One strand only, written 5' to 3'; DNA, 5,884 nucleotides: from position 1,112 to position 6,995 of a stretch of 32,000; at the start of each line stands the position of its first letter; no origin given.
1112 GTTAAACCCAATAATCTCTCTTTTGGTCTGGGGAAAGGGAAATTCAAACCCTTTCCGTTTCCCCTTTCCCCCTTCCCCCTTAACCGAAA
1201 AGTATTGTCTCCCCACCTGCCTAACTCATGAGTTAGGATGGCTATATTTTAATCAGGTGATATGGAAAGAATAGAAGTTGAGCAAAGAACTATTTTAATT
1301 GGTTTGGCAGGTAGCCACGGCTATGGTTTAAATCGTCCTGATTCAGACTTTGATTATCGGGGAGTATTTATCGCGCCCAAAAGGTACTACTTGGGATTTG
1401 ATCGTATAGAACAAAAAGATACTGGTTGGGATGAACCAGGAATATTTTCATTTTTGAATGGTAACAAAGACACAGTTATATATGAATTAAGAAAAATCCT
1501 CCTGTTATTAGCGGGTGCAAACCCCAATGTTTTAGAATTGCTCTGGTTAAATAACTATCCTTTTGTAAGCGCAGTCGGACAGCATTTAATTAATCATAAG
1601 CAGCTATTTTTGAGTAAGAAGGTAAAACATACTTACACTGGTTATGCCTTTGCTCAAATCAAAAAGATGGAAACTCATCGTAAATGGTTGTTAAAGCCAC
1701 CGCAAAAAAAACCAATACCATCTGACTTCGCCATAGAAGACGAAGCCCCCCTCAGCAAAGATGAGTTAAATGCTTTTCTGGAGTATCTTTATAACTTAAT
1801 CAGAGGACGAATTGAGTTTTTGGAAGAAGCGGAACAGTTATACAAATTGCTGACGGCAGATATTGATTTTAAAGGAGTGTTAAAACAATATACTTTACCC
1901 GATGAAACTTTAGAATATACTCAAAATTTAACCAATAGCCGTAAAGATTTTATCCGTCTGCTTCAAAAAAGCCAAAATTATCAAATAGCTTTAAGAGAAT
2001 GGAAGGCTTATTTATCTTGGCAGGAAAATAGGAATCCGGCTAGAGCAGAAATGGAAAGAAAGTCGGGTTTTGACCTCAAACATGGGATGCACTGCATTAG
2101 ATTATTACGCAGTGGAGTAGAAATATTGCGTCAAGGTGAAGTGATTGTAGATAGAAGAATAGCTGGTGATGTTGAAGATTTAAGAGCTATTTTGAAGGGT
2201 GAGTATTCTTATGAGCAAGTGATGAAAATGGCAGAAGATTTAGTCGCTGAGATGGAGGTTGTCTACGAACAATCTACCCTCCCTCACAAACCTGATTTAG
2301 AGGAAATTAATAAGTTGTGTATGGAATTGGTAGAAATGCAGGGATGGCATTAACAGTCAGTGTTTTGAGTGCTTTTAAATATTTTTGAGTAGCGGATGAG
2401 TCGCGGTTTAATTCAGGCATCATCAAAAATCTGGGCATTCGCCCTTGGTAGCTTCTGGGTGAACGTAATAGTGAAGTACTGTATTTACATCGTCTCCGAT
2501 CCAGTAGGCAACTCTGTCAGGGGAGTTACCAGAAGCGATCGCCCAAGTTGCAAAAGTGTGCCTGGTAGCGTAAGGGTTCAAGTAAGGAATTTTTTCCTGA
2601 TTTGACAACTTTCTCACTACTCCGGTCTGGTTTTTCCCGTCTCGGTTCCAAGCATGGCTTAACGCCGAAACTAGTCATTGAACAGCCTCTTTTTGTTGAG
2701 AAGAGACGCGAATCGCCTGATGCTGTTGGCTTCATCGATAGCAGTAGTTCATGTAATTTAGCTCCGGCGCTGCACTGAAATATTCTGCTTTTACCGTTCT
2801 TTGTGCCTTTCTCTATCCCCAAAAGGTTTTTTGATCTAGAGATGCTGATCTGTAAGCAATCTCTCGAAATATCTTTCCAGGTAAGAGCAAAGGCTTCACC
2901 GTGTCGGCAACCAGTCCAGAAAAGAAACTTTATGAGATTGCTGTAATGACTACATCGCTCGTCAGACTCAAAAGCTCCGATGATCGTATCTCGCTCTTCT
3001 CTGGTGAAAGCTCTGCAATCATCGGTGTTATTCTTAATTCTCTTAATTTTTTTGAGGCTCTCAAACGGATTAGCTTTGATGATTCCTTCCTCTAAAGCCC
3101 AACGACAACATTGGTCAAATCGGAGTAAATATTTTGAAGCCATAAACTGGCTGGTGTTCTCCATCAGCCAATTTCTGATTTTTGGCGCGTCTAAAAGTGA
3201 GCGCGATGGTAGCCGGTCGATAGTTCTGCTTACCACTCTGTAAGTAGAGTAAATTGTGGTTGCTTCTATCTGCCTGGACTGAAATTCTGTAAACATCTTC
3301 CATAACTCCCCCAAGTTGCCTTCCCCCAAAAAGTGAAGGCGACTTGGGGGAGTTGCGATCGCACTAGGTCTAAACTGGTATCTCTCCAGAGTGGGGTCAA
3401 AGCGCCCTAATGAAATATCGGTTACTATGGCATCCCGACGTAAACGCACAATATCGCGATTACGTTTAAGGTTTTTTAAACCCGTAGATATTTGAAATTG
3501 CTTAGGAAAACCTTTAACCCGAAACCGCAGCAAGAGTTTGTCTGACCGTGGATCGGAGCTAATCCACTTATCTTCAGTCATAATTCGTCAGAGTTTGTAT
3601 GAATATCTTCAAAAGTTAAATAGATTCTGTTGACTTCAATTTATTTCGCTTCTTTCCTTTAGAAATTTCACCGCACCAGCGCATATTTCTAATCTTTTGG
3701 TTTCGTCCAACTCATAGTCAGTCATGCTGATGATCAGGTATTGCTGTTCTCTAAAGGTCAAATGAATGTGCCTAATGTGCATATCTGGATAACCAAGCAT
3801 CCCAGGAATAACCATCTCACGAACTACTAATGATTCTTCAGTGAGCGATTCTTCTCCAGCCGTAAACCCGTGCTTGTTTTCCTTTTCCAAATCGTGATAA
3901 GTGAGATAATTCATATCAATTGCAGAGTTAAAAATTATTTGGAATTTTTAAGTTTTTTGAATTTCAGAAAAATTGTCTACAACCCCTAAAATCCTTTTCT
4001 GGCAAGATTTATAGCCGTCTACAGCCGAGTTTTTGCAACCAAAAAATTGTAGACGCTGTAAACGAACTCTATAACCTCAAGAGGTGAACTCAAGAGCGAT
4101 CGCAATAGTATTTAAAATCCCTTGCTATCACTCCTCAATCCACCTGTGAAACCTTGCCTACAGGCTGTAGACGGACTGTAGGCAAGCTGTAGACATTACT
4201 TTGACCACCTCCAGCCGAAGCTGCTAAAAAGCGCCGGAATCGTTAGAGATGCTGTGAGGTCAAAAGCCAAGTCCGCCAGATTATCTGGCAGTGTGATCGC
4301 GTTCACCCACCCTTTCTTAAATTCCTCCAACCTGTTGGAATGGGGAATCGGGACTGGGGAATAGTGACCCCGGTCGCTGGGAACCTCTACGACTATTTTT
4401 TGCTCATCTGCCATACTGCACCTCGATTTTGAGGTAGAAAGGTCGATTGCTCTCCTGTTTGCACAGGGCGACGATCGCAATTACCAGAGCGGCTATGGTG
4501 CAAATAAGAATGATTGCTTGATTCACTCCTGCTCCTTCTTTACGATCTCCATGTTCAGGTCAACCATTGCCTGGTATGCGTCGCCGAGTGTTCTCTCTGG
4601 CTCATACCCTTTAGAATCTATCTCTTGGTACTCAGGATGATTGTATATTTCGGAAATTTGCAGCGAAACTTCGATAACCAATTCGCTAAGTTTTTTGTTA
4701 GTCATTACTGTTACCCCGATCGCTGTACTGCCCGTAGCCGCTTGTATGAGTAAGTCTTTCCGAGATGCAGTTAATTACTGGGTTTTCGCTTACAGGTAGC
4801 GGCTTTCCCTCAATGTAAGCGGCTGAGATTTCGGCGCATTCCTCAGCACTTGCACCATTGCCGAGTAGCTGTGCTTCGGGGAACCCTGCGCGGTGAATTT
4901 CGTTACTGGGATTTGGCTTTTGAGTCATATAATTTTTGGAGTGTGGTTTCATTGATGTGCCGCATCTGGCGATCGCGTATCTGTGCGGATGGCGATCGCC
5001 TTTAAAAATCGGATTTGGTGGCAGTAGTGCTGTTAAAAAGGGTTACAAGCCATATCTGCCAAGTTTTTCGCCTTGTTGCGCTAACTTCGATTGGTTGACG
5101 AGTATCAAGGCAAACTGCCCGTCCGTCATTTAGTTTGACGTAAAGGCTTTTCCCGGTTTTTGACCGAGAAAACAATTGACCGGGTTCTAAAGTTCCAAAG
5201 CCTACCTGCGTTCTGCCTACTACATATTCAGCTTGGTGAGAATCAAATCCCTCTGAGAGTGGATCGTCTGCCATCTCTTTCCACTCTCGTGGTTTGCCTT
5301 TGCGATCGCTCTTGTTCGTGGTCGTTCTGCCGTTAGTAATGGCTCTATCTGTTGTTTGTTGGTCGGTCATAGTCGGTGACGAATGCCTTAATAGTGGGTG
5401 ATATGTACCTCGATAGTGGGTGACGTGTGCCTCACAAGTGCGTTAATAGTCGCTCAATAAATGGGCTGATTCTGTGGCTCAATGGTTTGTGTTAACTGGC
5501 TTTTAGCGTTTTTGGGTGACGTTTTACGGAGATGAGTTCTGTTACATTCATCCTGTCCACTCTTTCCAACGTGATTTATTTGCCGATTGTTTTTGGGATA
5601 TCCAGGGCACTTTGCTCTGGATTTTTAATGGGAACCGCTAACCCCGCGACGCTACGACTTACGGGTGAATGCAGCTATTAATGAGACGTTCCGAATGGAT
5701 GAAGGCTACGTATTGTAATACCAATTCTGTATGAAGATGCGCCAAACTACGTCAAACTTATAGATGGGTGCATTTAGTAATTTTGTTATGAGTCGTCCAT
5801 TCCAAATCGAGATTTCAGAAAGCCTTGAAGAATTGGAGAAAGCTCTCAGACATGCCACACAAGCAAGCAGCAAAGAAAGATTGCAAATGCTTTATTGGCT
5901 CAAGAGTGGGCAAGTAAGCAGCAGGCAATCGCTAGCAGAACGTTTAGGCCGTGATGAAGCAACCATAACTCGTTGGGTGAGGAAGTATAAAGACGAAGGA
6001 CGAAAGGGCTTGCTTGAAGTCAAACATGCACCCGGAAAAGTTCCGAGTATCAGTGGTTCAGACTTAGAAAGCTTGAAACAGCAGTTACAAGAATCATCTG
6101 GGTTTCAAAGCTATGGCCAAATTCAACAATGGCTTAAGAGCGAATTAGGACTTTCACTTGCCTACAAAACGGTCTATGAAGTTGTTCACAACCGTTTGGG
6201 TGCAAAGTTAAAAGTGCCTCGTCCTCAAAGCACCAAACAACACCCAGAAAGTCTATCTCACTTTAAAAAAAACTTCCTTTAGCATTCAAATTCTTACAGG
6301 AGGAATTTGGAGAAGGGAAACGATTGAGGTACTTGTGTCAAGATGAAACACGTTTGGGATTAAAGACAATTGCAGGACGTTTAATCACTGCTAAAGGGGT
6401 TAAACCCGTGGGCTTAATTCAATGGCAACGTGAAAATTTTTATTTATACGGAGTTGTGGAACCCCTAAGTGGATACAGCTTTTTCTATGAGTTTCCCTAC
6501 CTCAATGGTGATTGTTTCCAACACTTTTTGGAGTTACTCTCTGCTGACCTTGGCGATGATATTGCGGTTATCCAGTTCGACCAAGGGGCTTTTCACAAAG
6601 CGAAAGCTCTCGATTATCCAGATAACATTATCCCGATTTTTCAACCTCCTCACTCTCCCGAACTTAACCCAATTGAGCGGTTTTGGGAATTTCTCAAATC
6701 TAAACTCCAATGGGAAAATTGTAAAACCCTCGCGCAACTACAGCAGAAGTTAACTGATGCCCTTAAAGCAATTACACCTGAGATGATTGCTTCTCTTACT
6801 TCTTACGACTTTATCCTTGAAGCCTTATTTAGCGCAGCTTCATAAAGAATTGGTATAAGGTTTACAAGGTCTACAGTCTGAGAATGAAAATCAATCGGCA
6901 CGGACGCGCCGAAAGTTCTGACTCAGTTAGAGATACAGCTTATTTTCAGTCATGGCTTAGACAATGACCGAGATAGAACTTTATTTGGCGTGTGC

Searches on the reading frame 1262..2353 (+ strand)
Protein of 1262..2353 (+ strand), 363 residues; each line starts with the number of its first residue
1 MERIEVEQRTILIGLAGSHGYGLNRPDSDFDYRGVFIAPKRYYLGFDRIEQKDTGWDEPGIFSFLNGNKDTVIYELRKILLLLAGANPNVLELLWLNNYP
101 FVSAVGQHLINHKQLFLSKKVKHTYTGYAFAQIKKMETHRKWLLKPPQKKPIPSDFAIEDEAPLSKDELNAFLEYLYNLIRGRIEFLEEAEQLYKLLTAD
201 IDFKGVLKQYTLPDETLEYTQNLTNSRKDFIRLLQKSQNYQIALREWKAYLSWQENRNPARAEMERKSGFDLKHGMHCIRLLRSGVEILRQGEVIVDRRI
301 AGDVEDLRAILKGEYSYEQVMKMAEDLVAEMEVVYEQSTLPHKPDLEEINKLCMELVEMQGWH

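Call 53: search_protein_families(library=pfam, proteins=[window:1262-2353:+], max_evalue=0.01)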
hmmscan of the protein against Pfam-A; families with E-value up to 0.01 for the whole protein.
window:1262-2353:+ (363 aa): 2 families
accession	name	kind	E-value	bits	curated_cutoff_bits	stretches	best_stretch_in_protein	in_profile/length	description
PF10127.15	RlaP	-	1.2e-25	91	23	1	7-142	15-146/249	RNA repair pathway DNA polymerase beta family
PF23162.1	AEP_C962R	-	0.00012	22.8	23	1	165-277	15-117/190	C962R protein N-terminal AEP domain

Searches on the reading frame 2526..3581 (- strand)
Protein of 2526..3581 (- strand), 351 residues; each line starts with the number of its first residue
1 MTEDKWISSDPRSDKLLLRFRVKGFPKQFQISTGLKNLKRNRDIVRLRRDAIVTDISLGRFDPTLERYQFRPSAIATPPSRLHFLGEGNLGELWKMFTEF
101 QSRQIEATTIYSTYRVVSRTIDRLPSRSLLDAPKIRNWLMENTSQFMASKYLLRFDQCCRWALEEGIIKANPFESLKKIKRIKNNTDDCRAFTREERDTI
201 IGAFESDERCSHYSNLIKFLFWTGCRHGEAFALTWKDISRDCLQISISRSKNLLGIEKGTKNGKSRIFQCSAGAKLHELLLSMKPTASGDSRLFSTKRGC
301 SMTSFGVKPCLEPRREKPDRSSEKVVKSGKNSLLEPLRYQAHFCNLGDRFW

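Call 53: search_protein_families(library=pfam, proteins=[window:2526-3581:-], max_evalue=0.01)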
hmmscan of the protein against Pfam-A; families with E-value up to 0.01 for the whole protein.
window:2526-3581:- (351 aa): 3 families
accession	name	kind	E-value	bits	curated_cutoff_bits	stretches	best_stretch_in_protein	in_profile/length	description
PF00589.27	Phage_integrase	-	0.00061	20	27.1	1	192-271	3-72/172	Phage integrase family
PF12167.14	Arm-DNA-bind_2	-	0.0007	20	22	1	12-62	7-56/65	Arm DNA-binding domain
PF13102.12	Phage_int_SAM_5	-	0.0044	17.8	22.3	0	135-174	54-94/98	Phage integrase SAM-like domain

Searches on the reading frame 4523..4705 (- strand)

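Call 16: search_protein_families(library=padloc, proteins=[window:4523-4705:-], max_evalue=1)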
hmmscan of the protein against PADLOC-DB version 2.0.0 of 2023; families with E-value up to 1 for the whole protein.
window:4523-4705:- (60 aa): 0 families

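Call 17: search_protein_families(library=phrogs, proteins=[window:4523-4705:-], max_evalue=1)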
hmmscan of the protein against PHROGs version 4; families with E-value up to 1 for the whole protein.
window:4523-4705:- (60 aa): 1 family
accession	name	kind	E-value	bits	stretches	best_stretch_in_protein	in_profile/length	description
phrog_31750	-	unknown function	0.016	16.3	1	21-58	23-63/72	-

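Call 18: search_protein_families(library=ncbifam, proteins=[window:4523-4705:-], max_evalue=1)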
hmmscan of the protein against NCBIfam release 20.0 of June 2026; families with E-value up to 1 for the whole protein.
window:4523-4705:- (60 aa): 0 families

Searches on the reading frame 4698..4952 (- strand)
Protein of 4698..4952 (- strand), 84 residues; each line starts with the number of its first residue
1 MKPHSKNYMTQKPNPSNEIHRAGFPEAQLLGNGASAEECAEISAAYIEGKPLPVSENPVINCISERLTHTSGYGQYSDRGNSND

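Call 6: search_protein_families(library=pfam, proteins=[window:4698-4952:-], max_evalue=1)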
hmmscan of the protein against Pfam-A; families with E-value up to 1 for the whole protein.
window:4698-4952:- (84 aa): 0 families

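Call 16: search_protein_families(library=padloc, proteins=[window:4698-4952:-], max_evalue=1)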
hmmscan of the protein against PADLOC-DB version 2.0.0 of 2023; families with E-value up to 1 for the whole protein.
window:4698-4952:- (84 aa): 0 families

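Call 17: search_protein_families(library=phrogs, proteins=[window:4698-4952:-], max_evalue=1)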
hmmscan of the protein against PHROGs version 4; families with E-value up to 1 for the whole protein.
window:4698-4952:- (84 aa): 0 families

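Call 18: search_protein_families(library=ncbifam, proteins=[window:4698-4952:-], max_evalue=1)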
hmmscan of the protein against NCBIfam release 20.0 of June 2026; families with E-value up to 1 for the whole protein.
window:4698-4952:- (84 aa): 2 families
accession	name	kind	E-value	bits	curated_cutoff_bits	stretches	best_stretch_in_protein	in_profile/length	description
NF038078.1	NRPS_MxcG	equivalog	0.15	9.2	2300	1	34-67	434-466/1442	myxochelin non-ribosomal peptide synthetase MxcG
NF002480.1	PRK01747.1-1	equivalog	0.2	10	540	1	35-67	605-637/645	bifunctional tRNA (5-methylaminomethyl-2-thiouridine)(34)-methyltransferase MnmC2/FAD-dependent 5-carboxymethylaminomethyl-2-thiouridine(34)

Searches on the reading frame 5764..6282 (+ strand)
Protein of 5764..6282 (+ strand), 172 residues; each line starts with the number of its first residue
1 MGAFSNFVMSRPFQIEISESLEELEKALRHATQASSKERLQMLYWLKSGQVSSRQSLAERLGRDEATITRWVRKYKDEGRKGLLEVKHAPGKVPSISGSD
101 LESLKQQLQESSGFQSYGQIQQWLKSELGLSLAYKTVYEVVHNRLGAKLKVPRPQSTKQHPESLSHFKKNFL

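Call 6: search_protein_families(library=pfam, proteins=[window:5764-6282:+], max_evalue=1)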
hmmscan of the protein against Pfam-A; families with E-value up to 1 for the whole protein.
window:5764-6282:+ (172 aa): 15 families
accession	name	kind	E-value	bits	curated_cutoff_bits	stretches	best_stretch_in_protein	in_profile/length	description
PF13565.12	HTH_32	-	6.7e-11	43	33.7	1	67-140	1-72/73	Homeodomain-like domain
PF13592.12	HTH_33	-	3.8e-08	33.2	25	1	119-170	9-59/60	Winged helix-turn helix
PF13384.12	HTH_23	-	8.8e-08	32.2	24.6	1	34-84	2-50/50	Homeodomain-like domain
PF13518.12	HTH_28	-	2.7e-07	31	25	1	38-84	1-45/52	Helix-turn-helix domain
PF13551.12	HTH_29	-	2.2e-06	28.1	28.1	1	51-91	13-51/64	Winged helix-turn helix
PF06056.18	Terminase_5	-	0.0016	18.8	20.3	1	55-85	17-47/58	Putative ATPase subunit of terminase (gpP-like)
PF25213.1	HVO_A0261_N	-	0.0017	18.7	35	1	32-79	6-52/86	HVO_A0261 N-terminal domain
PF14117.11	DUF4287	-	0.004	17.6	27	1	93-131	9-47/60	Domain of unknown function (DUF4287)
PF25212.1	HVO_A0114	-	0.014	15.6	27.6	1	33-74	18-59/84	HVO_A0114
PF01325.25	Fe_dep_repress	-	0.016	15.9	26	1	40-79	10-50/60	Iron dependent repressor, N-terminal DNA binding domain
PF01527.26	HTH_Tnp_1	-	0.022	15.4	24.1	1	55-80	27-51/75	Transposase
PF01047.28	MarR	-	0.026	14.8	24.6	1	51-74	17-40/59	MarR family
PF08279.18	HTH_11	-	0.032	14.5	25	1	39-77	2-41/55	HTH domain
PF13936.12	HTH_38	-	0.093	12.9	27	1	53-73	22-42/44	Helix-turn-helix domain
PF22451.2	NirdL-like_HTH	-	0.21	11.6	27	1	56-79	21-44/47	Siroheme decarboxylase NirDL-like HTH domain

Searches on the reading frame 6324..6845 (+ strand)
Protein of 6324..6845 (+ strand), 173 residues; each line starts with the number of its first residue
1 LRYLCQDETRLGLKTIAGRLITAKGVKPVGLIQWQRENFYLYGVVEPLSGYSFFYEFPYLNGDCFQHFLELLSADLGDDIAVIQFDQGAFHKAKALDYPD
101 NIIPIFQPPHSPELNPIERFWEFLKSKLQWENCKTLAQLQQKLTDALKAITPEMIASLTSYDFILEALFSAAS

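Call 6: search_protein_families(library=pfam, proteins=[window:6324-6845:+], max_evalue=1)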
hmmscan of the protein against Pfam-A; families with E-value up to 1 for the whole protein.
window:6324-6845:+ (173 aa): 3 families
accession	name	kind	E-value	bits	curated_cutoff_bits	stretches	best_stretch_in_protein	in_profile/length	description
PF13358.12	DDE_3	-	2e-16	60.6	28.6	1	3-139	2-145/146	DDE superfamily endonuclease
PF25601.1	AAA_lid_14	-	0.06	13.6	27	0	136-163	15-42/87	AAA+ ATPase lid domain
PF24205.1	Antiholin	-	0.067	13.4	27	1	96-135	31-70/96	T4-like virus antiholin family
